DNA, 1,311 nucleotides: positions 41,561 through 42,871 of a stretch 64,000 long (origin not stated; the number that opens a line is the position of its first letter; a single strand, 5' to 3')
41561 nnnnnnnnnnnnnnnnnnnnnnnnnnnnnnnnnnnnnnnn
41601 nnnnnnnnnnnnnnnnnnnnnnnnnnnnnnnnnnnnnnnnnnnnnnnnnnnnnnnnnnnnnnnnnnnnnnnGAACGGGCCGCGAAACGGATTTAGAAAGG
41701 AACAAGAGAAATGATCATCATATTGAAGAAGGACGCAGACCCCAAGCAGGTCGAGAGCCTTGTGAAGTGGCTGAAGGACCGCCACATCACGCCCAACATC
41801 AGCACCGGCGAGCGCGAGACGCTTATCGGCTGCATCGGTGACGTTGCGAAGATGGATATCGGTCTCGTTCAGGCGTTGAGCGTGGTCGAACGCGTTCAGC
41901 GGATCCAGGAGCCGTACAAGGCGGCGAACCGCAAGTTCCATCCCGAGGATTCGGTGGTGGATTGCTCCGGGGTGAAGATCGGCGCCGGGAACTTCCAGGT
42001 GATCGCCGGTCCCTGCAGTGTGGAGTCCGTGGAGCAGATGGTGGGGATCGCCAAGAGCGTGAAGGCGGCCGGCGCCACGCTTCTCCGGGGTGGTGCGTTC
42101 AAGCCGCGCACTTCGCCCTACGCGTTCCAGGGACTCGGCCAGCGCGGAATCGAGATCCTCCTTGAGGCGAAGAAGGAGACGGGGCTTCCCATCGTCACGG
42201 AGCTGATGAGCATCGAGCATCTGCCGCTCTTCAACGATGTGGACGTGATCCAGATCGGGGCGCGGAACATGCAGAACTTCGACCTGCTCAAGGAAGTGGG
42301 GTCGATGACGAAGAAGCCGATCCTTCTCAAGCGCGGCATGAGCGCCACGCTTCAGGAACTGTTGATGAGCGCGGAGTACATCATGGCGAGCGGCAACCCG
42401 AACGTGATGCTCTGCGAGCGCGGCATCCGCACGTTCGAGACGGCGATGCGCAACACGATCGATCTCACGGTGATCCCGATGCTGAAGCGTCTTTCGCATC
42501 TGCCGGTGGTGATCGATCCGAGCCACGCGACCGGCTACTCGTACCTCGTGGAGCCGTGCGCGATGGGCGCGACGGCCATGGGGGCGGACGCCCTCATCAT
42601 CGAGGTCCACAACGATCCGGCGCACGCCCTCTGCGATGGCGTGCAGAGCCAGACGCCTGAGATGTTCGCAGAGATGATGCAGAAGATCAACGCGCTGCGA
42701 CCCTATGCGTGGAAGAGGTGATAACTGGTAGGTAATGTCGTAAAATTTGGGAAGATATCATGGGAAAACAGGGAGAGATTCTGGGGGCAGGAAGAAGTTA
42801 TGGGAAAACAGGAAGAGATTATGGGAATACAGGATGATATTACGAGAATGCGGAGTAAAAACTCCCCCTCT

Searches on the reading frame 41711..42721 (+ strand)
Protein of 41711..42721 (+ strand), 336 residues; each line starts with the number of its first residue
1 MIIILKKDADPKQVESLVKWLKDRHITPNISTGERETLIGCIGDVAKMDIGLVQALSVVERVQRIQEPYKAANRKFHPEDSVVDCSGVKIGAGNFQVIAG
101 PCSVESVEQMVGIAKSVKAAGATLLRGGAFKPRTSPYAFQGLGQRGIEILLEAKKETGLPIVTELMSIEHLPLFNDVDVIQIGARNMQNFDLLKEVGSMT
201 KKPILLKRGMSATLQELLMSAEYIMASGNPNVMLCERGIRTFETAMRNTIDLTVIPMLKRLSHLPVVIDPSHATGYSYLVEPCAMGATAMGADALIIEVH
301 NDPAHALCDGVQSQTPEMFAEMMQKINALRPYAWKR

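Call 6: search_protein_families(library=pfam, proteins=[window:41711-42721:+])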
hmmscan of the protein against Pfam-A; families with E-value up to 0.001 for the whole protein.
window:41711-42721:+ (336 aa): 3 families
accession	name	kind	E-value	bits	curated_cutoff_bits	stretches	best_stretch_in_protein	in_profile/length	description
PF00793.26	DAHP_synth_1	-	4.7e-70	236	25.5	1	87-326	9-264/270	DAHP synthetase I family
PF18152.6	DAHP_snth_FXD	-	9.6e-18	64.2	27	1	1-67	1-67/67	DAHP synthase ferredoxin-like domain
PF03102.20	NeuB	-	1.1e-08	35.3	22.1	1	150-329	61-232/241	NeuB family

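Call 8: find_homologous_proteins(query=window:41711-42721:+, max_evalue=1e-60)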
Query window:41711-42721:+ (336 aa): 8000 proteins with E <= 1e-60 among 8000 candidates; the best 120 are listed.
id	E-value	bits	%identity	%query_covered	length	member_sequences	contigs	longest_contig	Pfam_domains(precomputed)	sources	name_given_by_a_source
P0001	1.5e-219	746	100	100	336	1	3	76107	PF03102.21,PF18152.7,PF00793.27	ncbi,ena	-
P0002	2.9e-219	745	99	100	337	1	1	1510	PF03102.21,PF18152.7,PF00793.27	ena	-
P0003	1.4e-218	743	99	100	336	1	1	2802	PF03102.21,PF18152.7,PF00793.27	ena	-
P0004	1.9e-218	742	99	100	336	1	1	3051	PF03102.21,PF18152.7,PF00793.27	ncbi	-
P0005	3.7e-218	741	99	100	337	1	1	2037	PF03102.21,PF18152.7,PF00793.27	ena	-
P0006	5.1e-218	741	99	100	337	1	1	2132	PF03102.21,PF18152.7,PF00793.27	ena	-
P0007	5.2e-218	741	99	100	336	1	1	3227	PF03102.21,PF18152.7,PF00793.27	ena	-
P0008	5.2e-218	741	99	100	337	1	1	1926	PF03102.21,PF18152.7,PF00793.27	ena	-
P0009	7.0e-218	740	99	100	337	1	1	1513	PF03102.21,PF18152.7,PF00793.27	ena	-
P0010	7.1e-218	740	99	100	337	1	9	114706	PF03102.21,PF18152.7,PF00793.27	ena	-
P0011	9.5e-218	740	99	100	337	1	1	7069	PF03102.21,PF18152.7,PF00793.27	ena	-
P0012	9.6e-218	740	99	100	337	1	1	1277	PF03102.21,PF18152.7,PF00793.27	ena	-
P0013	1.3e-217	739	99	100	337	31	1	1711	PF03102.21,PF18152.7,PF00793.27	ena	-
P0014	1.3e-217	739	99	100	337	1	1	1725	PF03102.21,PF18152.7,PF00793.27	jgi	-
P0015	1.3e-217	739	99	100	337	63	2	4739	PF03102.21,PF18152.7,PF00793.27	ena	-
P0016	1.4e-217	739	99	100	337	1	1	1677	PF03102.21,PF18152.7,PF00793.27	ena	-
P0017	1.8e-217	739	99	100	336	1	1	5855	PF03102.21,PF18152.7,PF00793.27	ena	-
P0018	1.8e-217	739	99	100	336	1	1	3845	PF03102.21,PF18152.7,PF00793.27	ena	-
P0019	2.5e-217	739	99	100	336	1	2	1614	PF03102.21,PF18152.7,PF00793.27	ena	-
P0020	2.5e-217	739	99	100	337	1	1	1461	PF03102.21,PF18152.7,PF00793.27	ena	-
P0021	2.5e-217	739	99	100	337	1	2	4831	PF03102.21,PF18152.7,PF00793.27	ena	-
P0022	2.6e-217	738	99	100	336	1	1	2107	PF03102.21,PF18152.7,PF00793.27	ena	-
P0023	3.5e-217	738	98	100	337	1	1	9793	PF03102.21,PF18152.7,PF00793.27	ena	-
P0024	4.8e-217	738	99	100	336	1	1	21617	PF03102.21,PF18152.7,PF00793.27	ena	-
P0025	9.0e-217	737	98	100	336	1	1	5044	PF03102.21,PF18152.7,PF00793.27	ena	-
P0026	9.1e-217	737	98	100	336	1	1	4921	PF03102.21,PF18152.7,PF00793.27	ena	-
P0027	9.2e-217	737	98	100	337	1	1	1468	PF03102.21,PF18152.7,PF00793.27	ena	-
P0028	9.2e-217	737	99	100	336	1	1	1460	PF03102.21,PF18152.7,PF00793.27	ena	-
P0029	1.2e-216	736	99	100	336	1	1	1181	PF03102.21,PF18152.7,PF00793.27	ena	-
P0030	1.7e-216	736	99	100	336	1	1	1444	PF03102.21,PF18152.7,PF00793.27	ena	-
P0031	2.4e-216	735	98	100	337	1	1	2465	PF03102.21,PF18152.7,PF00793.27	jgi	-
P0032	2.5e-216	735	99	100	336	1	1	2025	PF03102.21,PF18152.7,PF00793.27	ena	-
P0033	6.2e-216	734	98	100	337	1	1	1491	PF03102.21,PF18152.7,PF00793.27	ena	-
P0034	6.5e-216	734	98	100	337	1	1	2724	PF03102.21,PF18152.7,PF00793.27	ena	-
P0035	2.3e-215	732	97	100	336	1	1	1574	PF03102.21,PF18152.7,PF00793.27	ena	-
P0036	5.7e-214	728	97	100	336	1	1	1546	PF03102.21,PF18152.7,PF00793.27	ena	-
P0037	1.6e-209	713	94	100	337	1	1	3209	PF03102.21,PF18152.7,PF00793.27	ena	-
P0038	2.2e-208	709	94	100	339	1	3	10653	PF03102.21,PF18152.7,PF00793.27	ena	-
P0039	7.9e-208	707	93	100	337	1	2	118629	PF03102.21,PF18152.7,PF00793.27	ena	-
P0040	1.5e-207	706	93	100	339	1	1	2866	PF03102.21,PF18152.7,PF00793.27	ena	-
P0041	1.5e-207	706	93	100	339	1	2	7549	PF03102.21,PF18152.7,PF00793.27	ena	-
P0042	3.9e-207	705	93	100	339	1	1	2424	PF03102.21,PF18152.7,PF00793.27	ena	-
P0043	1.4e-206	703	93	100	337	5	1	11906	PF03102.21,PF18152.7,PF00793.27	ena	-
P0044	2.7e-206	702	93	100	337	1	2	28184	PF03102.21,PF18152.7,PF00793.27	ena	-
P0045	1.4e-205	700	93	100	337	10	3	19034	PF03102.21,PF18152.7,PF00793.27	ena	-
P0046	8.1e-204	694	92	99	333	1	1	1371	PF03102.21,PF18152.7,PF00793.27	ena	-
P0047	9.1e-204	694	92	100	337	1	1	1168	PF03102.21,PF18152.7,PF00793.27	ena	-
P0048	4.2e-202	689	92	100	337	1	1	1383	PF03102.21,PF18152.7,PF00793.27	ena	-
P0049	1.0e-200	684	89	100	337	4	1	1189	PF03102.21,PF18152.7,PF00793.27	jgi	jgi:3-deoxy-7-phosphoheptulonate synthase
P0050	1.3e-199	680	89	100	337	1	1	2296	PF03102.21,PF18152.7,PF00793.27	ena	-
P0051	3.5e-199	679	89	100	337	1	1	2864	PF03102.21,PF18152.7,PF00793.27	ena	-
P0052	6.7e-199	678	89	100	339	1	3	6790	PF03102.21,PF18152.7,PF00793.27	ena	-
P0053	6.8e-199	678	89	100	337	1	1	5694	PF03102.21,PF18152.7,PF00793.27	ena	-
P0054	9.1e-199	678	89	100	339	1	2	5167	PF03102.21,PF18152.7,PF00793.27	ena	-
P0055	9.5e-199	678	89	100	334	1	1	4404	PF03102.21,PF18152.7,PF00793.27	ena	-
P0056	9.5e-199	677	89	100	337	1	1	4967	PF03102.21,PF18152.7,PF00793.27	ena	-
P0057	1.3e-198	677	89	100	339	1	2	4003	PF03102.21,PF18152.7,PF00793.27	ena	-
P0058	1.3e-198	677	89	100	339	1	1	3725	PF03102.21,PF18152.7,PF00793.27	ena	-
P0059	1.7e-198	677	88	100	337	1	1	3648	PF03102.21,PF18152.7,PF00793.27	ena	-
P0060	1.7e-198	677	89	100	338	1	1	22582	PF03102.21,PF18152.7,PF00793.27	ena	-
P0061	1.9e-198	677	88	100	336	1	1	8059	PF03102.21,PF18152.7,PF00793.27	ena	-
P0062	2.4e-198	676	89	100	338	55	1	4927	PF03102.21,PF18152.7,PF00793.27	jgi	jgi:3-deoxy-7-phosphoheptulonate synthase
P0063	4.3e-198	675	87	100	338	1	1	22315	PF03102.21,PF18152.7,PF00793.27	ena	-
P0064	4.4e-198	675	88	100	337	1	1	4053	PF03102.21,PF18152.7,PF00793.27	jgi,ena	jgi:3-deoxy-7-phosphoheptulonate synthase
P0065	4.7e-198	675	89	100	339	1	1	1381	PF03102.21,PF18152.7,PF00793.27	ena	-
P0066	5.9e-198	675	87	100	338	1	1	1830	PF03102.21,PF18152.7,PF00793.27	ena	-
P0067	6.2e-198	675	89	100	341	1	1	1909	PF03102.21,PF18152.7,PF00793.27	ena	-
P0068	6.3e-198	675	88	100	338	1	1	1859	PF03102.21,PF18152.7,PF00793.27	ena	-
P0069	6.6e-198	675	89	100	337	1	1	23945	PF03102.21,PF18152.7,PF00793.27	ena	-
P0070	1.0e-197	674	88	100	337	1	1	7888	PF03102.21,PF18152.7,PF00793.27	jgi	-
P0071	1.0e-197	674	89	100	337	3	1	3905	PF03102.21,PF18152.7,PF00793.27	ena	-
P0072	1.1e-197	674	87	100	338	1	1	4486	PF03102.21,PF18152.7,PF00793.27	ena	-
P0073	1.8e-197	673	88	100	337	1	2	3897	PF03102.21,PF18152.7,PF00793.27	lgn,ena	-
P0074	2.2e-197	673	89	100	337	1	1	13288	PF03102.21,PF18152.7,PF00793.27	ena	-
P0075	2.4e-197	673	88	100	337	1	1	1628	PF03102.21,PF18152.7,PF00793.27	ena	-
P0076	2.8e-197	673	88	100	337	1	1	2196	PF03102.21,PF18152.7,PF00793.27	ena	-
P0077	3.0e-197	673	89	100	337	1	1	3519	PF03102.21,PF18152.7,PF00793.27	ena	-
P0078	3.3e-197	672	87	100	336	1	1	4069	PF03102.21,PF18152.7,PF00793.27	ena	-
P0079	5.7e-197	672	89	100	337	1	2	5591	PF03102.21,PF18152.7,PF00793.27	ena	-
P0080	8.4e-197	671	89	100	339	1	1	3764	PF03102.21,PF18152.7,PF00793.27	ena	-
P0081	8.7e-197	671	89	100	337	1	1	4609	PF03102.21,PF18152.7,PF00793.27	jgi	-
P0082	1.0e-196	671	88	100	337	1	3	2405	PF03102.21,PF18152.7,PF00793.27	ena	-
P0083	1.0e-196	671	88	100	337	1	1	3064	PF03102.21,PF18152.7,PF00793.27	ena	-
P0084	1.1e-196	671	87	100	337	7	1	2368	PF03102.21,PF18152.7,PF00793.27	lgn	-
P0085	1.3e-196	670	88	100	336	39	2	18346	PF03102.21,PF18152.7,PF00793.27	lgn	-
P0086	1.4e-196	670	88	100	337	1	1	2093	PF03102.21,PF18152.7,PF00793.27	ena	-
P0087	1.6e-196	670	87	100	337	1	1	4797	PF03102.21,PF18152.7,PF00793.27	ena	-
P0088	1.9e-196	670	88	100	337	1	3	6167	PF03102.21,PF18152.7,PF00793.27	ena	-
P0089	2.7e-196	669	88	100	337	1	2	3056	PF03102.21,PF18152.7,PF00793.27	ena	-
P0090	2.9e-196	669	89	100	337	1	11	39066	PF03102.21,PF18152.7,PF00793.27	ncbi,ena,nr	ncbi:MAG: 3-deoxy-7-phosphoheptulonate synthase [Kiritimatiellae bacterium]|nr:3-deoxy-7-phosphohept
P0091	3.9e-196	669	89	100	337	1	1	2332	PF03102.21,PF18152.7,PF00793.27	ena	-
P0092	5.2e-196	668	88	100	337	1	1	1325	PF03102.21,PF18152.7,PF00793.27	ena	-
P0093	8.0e-196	668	87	100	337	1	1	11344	PF03102.21,PF18152.7,PF00793.27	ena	-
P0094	9.5e-196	668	87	100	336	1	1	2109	PF03102.21,PF18152.7,PF00793.27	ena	-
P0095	9.7e-196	668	88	100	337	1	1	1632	PF03102.21,PF18152.7,PF00793.27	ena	-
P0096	1.1e-195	667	89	100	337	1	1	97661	PF03102.21,PF18152.7,PF00793.27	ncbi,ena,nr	ncbi:MAG: 3-deoxy-7-phosphoheptulonate synthase [Kiritimatiellae bacterium]|nr:3-deoxy-7-phosphohept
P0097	1.1e-195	667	88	100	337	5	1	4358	PF03102.21,PF18152.7,PF00793.27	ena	-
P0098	1.3e-195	667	88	100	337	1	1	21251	PF03102.21,PF18152.7,PF00793.27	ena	-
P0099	1.4e-195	667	88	100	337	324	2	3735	PF03102.21,PF18152.7,PF00793.27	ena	-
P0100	2.0e-195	667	88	100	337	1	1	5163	PF03102.21,PF18152.7,PF00793.27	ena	-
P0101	2.1e-195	666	87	100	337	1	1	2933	PF03102.21,PF18152.7,PF00793.27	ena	-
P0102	2.8e-195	666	88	100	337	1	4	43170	PF03102.21,PF18152.7,PF00793.27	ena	-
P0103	3.1e-195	666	87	99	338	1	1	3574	PF03102.21,PF18152.7,PF00793.27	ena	-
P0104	3.4e-195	666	87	99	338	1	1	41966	PF03102.21,PF18152.7,PF00793.27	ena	-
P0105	4.2e-195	666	87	100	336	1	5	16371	PF03102.21,PF18152.7,PF00793.27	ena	-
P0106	4.6e-195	665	86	100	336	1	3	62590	PF03102.21,PF18152.7,PF00793.27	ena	-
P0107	5.5e-195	665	87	100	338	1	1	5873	PF03102.21,PF18152.7,PF00793.27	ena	-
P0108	5.5e-195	665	87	100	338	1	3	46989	PF03102.21,PF18152.7,PF00793.27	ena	-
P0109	7.1e-195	665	88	100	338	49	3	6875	PF03102.21,PF18152.7,PF00793.27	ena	-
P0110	1.0e-194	664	87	100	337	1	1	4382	PF03102.21,PF18152.7,PF00793.27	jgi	-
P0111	1.5e-194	664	87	100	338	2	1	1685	PF03102.21,PF18152.7,PF00793.27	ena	-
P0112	1.9e-194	663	88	100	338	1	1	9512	PF03102.21,PF18152.7,PF00793.27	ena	-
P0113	2.0e-194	663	87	100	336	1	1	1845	PF03102.21,PF18152.7,PF00793.27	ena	-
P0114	2.1e-194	663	86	100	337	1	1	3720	PF03102.21,PF18152.7,PF00793.27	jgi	-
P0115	2.3e-194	663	86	100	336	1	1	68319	PF03102.21,PF18152.7,PF00793.27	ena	-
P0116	2.5e-194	663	90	98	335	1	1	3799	PF03102.21,PF18152.7,PF00793.27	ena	-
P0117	2.6e-194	663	87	100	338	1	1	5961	PF03102.21,PF18152.7,PF00793.27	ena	-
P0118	3.5e-194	662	88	100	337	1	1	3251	PF03102.21,PF18152.7,PF00793.27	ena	-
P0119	3.5e-194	662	88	100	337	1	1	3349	PF03102.21,PF18152.7,PF00793.27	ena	-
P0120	3.7e-194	662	87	100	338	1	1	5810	PF18152.7,PF00793.27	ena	-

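Call 10: find_related_loci(query=window:41711-42721:+, collection=genome_contigs, flank=3000)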
Query window:41711-42721:+ (336 aa) in genome_contigs; peptide patterns used: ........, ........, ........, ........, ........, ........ (x = any residue, [..] = any of these).
600 stretches matched a pattern (row limit reached: there are more); 595 encode a relative of the query (tblastn E <= 1e-3); the best 80 are kept; 80 distinct loci.
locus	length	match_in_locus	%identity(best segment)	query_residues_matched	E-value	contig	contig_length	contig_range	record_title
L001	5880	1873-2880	85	1-336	0e+0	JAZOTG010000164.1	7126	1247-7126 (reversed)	MAG: Kiritimatiellia bacterium isolate T1900045540_YK20190234.MAGScoT_cleanbin_000041 SGB_7796_k141_3824255, whole genom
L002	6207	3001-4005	75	1-335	5e-173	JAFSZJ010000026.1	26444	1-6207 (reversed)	MAG: Kiritimatiellae bacterium isolate RGIG3612 Goat_Rumen.Co__c381249, whole genome shotgun sequence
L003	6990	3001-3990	75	1-330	2e-171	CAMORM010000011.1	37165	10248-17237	MAG: uncultured Verrucomicrobia bacterium isolate SRR873601_bin.173_metaWRAP_v1.3_MAG genome assembly, contig: NODE_2402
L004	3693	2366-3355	74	1-330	1e-170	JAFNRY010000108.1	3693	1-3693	MAG: Kiritimatiellae bacterium isolate RGIG68 Dairy_cattle_Abomasum-6__c268637, whole genome shotgun sequence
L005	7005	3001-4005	64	1-336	2e-152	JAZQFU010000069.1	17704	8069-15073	MAG: Clostridia bacterium isolate T1900044632_TS20190098.MAGScoT_cleanbin_000015 SGB_1066_k141_1891314, whole genome sho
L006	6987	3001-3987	65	1-330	4e-149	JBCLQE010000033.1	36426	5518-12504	Oscillospiraceae bacterium 50-58 voucher GPTB0122 scaffold33, whole genome shotgun sequence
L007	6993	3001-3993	64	1-332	3e-149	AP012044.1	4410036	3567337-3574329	Oscillibacter valericigenes Sjm18-20 DNA, complete genome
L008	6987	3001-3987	64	1-330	3e-148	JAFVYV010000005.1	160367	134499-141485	MAG: Clostridia bacterium isolate RGIG5519 Sheep_Colon.Co__c456270, whole genome shotgun sequence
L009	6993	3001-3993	63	1-332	2e-147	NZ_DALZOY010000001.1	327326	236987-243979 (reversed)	MAG: Oscillibacter sp. isolate CTOTU47594 NODE_9_length_327326_cov_5.105729, whole genome shotgun sequence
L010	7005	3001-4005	62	1-336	5e-146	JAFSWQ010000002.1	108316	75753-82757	MAG: Clostridia bacterium isolate RGIG3541 Goat_Rumen.Co__c204919, whole genome shotgun sequence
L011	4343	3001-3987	64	1-330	1e-146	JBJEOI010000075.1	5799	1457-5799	MAG: Acutalibacteraceae bacterium isolate SARD02_bin.027 NODE_9509_length_5799_cov_8.886142, whole genome shotgun sequen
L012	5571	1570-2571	63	1-335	6e-145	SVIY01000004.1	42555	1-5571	MAG: Clostridiales bacterium isolate SIG421 NODE_20006_length_42555_cov_1.506317, whole genome shotgun sequence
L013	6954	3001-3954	65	1-319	3e-145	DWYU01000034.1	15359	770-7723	MAG TPA_asm: Candidatus Oscillibacter excrementavium isolate 5302 USAMLcec4__C29190_L15359_SAMN06368940, whole genome sh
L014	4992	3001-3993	62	1-332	6e-145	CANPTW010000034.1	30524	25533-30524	MAG TPA_asm: uncultured Oscillibacter sp. isolate SRR15730538_bin.77_metawrap_v1.3_MAG genome assembly, contig: NODE.201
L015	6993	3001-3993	62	1-332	2e-143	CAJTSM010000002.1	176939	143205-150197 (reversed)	MAG TPA_asm: uncultured Oscillibacter sp. isolate MGBC113262 genome assembly, contig: MGBC113262.2, whole genome shotgun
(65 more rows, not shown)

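Call 26: find_related_loci(query=window:41711-42721:+, collection=metagenome_contigs, flank=2500)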
Query window:41711-42721:+ (336 aa) in metagenome_contigs; peptide patterns used: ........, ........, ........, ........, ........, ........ (x = any residue, [..] = any of these).
600 stretches matched a pattern (row limit reached: there are more); 593 encode a relative of the query (tblastn E <= 1e-3); the best 80 are kept; 80 distinct loci.
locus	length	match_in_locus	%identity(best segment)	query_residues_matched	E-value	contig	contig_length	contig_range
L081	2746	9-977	90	13-335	0e+0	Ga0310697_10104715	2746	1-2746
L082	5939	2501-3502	80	1-334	0e+0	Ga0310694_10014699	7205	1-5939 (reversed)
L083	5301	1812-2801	75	1-330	6e-178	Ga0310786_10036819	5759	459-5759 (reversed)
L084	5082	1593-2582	73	1-330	2e-171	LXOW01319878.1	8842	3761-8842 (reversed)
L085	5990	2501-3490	73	1-330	1e-168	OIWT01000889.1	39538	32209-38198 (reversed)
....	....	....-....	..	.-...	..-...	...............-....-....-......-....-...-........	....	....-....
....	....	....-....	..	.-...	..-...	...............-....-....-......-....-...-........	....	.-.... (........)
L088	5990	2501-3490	72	1-330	1e-165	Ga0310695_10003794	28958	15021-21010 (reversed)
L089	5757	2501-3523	66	1-335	1e-155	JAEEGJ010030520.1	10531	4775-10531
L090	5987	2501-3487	66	1-330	3e-151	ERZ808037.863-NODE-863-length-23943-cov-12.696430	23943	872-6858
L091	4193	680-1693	65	1-333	1e-151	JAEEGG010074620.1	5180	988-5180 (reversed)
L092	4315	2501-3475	64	1-326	2e-149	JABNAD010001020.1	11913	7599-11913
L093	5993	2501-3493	64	1-332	5e-147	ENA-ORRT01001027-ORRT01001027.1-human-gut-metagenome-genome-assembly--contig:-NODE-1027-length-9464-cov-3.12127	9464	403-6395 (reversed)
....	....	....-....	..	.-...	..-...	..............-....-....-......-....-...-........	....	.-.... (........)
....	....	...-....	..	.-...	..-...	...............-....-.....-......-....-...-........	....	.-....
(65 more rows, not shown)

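Call 27: find_encoding_contigs(protein=P0039, flank=9000, max_places=2)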
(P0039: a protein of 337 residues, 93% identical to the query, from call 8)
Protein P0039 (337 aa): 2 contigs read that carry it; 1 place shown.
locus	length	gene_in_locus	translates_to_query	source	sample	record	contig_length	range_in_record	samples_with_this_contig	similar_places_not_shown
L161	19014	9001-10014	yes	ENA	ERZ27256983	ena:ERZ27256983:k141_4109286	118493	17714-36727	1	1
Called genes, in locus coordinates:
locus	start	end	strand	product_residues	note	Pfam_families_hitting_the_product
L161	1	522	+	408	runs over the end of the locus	PF03349:Toluene_X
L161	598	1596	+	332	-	PF04551:GcpE, PF26540:GcpE_C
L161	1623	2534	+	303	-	PF00149:Metallophos, PF12850:Metallophos_2 (faint)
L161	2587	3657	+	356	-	PF02729:OTCace_N, PF00185:OTCace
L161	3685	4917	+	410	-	PF00005:ABC_tran, PF13304:AAA_21 (faint), PF00005:ABC_tran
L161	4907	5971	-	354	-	PF00180:Iso_dh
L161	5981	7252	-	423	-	PF03600:CitMHS, PF00939:Na_sulph_symp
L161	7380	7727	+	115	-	-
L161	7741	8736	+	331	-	PF00571:CBS, PF13581:HATPase_c_2 (weak), PF02518:HATPase_c (weak)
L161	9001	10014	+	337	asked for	PF18152:DAHP_snth_FXD, PF00793:DAHP_synth_1, PF03102:NeuB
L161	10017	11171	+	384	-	PF01817:CM_2, PF00800:PDT, PF01842:ACT (weak)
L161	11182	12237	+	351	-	PF00465:Fe-ADH (weak), PF13685:Fe-ADH_2, PF01761:DHQ_synthase, PF24621:DHQS_C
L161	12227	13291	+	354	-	PF00275:EPSP_synthase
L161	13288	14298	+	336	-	PF01264:Chorismate_synt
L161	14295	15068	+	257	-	PF02153:PDH_N, PF20463:PDH_C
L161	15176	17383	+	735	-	PF00521:DNA_topoisoIV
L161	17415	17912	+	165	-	PF02681:DUF212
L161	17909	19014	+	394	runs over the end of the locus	-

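Call 28: find_encoding_contigs(protein=P0090, flank=3000, max_places=4)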
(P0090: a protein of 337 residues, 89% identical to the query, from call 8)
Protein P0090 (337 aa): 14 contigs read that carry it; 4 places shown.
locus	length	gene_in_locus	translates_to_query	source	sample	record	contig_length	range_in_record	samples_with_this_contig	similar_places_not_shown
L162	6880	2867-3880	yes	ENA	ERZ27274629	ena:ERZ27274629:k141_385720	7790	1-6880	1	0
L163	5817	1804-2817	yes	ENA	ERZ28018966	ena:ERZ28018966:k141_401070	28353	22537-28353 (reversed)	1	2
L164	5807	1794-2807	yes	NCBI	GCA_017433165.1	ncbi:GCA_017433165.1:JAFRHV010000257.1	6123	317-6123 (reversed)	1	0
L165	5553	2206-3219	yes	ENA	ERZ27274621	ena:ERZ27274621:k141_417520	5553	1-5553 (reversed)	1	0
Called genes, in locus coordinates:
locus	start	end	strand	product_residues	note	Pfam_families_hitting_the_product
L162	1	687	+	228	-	?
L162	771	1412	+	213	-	-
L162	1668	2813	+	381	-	PF01817:CM_2, PF00800:PDT, PF01842:ACT (weak)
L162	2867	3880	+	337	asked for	PF18152:DAHP_snth_FXD, PF00793:DAHP_synth_1, PF03102:NeuB (weak)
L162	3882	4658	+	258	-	PF02153:PDH_N, PF20463:PDH_C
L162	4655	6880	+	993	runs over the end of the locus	PF13385:Laminin_G_3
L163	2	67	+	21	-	?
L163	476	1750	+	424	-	PF01817:CM_2, PF00800:PDT, PF01842:ACT (weak)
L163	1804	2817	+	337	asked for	PF18152:DAHP_snth_FXD, PF00793:DAHP_synth_1, PF03102:NeuB (weak)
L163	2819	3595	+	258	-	PF02153:PDH_N, PF20463:PDH_C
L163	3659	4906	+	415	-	PF13377:Peripla_BP_3, PF12833:HTH_18, PF00165:HTH_AraC (weak)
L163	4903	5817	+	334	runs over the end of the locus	PF22725:GFO_IDH_MocA_C3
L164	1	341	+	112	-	?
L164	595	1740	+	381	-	PF01817:CM_2, PF00800:PDT, PF01842:ACT (weak)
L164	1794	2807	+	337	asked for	PF18152:DAHP_snth_FXD, PF00793:DAHP_synth_1, PF03102:NeuB (weak)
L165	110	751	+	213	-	-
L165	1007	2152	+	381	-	PF01817:CM_2, PF00800:PDT, PF01842:ACT (weak)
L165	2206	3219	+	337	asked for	PF18152:DAHP_snth_FXD, PF00793:DAHP_synth_1, PF03102:NeuB (weak)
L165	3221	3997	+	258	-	PF02153:PDH_N, PF20463:PDH_C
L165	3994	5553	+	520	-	?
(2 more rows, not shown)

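Call 29: find_encoding_contigs(protein=P0106, flank=3000, max_places=3)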
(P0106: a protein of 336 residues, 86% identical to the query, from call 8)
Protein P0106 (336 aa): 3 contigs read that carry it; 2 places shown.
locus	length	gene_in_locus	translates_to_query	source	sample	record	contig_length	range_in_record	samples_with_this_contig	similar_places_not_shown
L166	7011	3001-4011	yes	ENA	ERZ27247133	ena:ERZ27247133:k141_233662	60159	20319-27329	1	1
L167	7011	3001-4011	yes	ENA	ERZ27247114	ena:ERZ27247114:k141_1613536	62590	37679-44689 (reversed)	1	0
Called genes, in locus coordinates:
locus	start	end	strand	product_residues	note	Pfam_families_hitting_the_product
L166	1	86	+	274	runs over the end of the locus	PF01012:ETF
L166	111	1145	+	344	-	PF01012:ETF, PF00766:ETF_alpha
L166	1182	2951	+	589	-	PF02771:Acyl-CoA_dh_N, PF02770:Acyl-CoA_dh_M, PF00441:Acyl-CoA_dh_1, PF08028:Acyl-CoA_dh_2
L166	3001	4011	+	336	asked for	PF18152:DAHP_snth_FXD, PF00793:DAHP_synth_1, PF03102:NeuB (weak)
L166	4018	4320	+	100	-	PF01817:CM_2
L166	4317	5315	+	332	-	PF13685:Fe-ADH_2, PF01761:DHQ_synthase, PF24621:DHQS_C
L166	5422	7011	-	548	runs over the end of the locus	-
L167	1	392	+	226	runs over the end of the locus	PF09195:Endonuc-BglII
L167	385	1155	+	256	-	PF05063:MT-A70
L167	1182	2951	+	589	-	PF02771:Acyl-CoA_dh_N, PF02770:Acyl-CoA_dh_M, PF00441:Acyl-CoA_dh_1, PF08028:Acyl-CoA_dh_2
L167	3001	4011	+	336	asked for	PF18152:DAHP_snth_FXD, PF00793:DAHP_synth_1, PF03102:NeuB (weak)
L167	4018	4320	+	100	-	PF01817:CM_2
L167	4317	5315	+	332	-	PF13685:Fe-ADH_2, PF01761:DHQ_synthase, PF24621:DHQS_C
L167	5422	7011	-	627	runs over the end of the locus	-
